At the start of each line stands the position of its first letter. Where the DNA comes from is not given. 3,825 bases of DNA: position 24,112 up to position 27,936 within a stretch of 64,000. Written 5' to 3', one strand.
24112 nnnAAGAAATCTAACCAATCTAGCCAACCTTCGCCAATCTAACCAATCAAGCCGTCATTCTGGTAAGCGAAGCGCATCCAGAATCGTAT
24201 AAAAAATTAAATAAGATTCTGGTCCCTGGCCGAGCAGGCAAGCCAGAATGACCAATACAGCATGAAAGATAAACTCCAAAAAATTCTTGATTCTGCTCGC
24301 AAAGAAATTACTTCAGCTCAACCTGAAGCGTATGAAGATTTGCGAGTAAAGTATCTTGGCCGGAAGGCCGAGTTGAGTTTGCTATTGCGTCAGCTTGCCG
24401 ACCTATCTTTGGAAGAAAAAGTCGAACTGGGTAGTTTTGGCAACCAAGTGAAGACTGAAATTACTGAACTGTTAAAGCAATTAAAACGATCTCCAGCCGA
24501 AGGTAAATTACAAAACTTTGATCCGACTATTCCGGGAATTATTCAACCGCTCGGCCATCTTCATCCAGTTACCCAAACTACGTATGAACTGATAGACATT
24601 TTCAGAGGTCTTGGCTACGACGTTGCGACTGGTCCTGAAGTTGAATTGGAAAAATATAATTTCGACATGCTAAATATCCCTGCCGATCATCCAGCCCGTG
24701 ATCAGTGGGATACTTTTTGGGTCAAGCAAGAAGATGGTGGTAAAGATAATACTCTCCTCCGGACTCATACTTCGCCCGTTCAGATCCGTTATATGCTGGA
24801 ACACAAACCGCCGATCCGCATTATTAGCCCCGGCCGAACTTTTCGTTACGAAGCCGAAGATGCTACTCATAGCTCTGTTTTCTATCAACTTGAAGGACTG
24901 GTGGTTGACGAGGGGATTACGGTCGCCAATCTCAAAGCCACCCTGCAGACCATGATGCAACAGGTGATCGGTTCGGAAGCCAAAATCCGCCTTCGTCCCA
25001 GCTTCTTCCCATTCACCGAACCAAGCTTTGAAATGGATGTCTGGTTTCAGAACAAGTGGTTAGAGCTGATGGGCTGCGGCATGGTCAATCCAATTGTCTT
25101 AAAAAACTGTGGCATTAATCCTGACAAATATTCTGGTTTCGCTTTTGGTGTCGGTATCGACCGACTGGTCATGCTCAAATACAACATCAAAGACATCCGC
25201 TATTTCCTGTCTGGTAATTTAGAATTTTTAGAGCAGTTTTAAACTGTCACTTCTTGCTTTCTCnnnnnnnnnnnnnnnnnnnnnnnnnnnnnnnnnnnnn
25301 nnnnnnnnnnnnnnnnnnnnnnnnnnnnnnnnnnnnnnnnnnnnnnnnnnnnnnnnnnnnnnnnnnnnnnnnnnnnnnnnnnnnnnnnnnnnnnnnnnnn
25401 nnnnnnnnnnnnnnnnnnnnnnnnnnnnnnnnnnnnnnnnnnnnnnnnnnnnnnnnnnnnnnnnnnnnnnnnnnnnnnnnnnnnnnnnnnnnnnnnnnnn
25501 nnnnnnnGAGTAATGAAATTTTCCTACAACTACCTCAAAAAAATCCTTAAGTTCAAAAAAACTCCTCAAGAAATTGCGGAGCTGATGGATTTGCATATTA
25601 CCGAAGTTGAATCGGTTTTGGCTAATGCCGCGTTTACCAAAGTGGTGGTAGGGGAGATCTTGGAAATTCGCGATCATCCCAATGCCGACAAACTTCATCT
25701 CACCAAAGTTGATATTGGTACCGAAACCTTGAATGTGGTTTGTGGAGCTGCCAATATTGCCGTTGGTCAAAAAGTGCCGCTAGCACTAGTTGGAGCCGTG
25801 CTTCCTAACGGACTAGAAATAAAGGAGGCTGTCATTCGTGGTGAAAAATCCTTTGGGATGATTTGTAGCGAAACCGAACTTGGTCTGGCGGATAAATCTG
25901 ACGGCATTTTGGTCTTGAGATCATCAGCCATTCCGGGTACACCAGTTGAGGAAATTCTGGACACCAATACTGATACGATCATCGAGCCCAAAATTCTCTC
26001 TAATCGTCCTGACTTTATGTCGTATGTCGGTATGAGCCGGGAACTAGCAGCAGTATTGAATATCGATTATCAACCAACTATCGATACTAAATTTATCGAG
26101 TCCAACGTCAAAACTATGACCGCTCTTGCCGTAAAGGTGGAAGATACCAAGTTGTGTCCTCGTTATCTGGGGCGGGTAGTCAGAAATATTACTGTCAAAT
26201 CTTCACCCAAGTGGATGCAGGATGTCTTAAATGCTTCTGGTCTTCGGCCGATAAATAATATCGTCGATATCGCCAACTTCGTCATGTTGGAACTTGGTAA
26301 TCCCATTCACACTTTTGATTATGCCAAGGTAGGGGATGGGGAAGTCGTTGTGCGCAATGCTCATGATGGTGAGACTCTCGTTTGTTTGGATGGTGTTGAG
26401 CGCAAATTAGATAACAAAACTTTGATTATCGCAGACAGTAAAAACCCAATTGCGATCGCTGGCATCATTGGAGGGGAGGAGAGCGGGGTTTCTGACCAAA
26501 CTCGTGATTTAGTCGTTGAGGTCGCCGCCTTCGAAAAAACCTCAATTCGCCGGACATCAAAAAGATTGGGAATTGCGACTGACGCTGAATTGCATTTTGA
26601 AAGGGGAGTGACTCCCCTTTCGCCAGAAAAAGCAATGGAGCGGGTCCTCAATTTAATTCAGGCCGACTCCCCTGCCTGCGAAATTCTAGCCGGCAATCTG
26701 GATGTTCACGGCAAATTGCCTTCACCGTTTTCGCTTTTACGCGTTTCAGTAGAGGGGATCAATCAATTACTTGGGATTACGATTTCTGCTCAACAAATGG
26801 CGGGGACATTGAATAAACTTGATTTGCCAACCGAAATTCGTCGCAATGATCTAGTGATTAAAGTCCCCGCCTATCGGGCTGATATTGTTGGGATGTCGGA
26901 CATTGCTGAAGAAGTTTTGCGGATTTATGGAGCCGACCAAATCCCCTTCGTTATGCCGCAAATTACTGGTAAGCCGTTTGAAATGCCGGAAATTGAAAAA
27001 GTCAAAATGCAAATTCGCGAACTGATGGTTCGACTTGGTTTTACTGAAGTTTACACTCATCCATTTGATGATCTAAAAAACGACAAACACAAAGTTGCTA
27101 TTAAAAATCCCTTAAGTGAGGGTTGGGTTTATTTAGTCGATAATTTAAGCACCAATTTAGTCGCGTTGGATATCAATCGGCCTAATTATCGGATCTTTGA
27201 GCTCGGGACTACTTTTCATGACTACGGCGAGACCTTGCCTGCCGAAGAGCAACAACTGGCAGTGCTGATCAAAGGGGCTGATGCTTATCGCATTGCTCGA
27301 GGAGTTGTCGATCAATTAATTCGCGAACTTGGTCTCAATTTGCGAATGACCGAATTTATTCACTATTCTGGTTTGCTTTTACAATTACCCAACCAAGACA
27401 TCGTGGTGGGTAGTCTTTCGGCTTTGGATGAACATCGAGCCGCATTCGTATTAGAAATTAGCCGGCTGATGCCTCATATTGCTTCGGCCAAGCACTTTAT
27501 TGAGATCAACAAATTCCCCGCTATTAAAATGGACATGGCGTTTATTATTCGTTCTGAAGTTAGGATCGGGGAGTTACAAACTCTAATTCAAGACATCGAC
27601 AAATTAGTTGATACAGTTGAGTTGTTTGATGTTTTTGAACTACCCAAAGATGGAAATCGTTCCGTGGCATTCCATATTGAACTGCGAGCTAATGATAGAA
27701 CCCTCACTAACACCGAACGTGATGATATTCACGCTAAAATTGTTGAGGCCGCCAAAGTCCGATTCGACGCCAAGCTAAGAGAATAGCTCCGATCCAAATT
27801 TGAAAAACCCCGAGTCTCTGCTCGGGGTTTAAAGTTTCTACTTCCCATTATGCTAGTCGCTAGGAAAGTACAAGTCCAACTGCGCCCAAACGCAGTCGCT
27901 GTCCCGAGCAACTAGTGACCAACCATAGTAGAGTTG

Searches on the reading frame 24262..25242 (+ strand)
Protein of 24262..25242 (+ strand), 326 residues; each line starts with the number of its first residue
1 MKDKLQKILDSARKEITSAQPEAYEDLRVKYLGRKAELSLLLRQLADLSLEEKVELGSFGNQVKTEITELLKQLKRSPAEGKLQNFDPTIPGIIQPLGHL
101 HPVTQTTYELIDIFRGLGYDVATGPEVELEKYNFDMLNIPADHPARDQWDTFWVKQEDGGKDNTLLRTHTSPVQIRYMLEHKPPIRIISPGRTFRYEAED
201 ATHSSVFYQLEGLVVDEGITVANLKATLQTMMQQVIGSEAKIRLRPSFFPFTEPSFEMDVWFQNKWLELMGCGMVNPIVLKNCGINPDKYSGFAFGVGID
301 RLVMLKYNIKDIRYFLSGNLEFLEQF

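Call 99: search_protein_families(library=pfam, proteins=[window:24262-25242:+], max_evalue=0.00001)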
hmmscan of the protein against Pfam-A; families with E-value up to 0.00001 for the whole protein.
window:24262-25242:+ (326 aa): 2 families
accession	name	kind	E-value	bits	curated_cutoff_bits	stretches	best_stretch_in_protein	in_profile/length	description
PF01409.25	tRNA-synt_2d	-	3e-98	328.7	19.8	1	86-326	2-246/246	tRNA synthetases class II core domain (F)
PF02912.23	Phe_tRNA-synt_N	-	8.2e-14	51.8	22.3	1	21-77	3-59/69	Aminoacyl tRNA synthetase class II, N-terminal domain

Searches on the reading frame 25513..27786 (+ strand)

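Call 57: search_protein_families(library=pfam, proteins=[window:25513-27786:+], max_evalue=0.00001)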
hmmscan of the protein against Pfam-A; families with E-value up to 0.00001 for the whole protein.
window:25513-27786:+ (757 aa): 5 families
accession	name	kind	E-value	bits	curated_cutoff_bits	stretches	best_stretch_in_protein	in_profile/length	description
PF03483.22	B3_4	-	1e-63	214.5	29.3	1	215-383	2-170/174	B3/4 domain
PF01588.26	tRNA_bind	-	5.8e-22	78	27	1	44-143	1-95/96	Putative tRNA binding domain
PF03147.19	FDX-ACB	-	2e-18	67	31.1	1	667-756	2-94/94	Ferredoxin-fold anticodon binding domain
PF03484.21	B5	-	1.5e-17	64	28.6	1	410-473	2-66/67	tRNA synthetase B5 domain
PF17759.6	tRNA_synthFbeta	-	2.7e-13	50.3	22.4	1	477-612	1-164/214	Phenylalanyl tRNA synthetase beta chain CLM domain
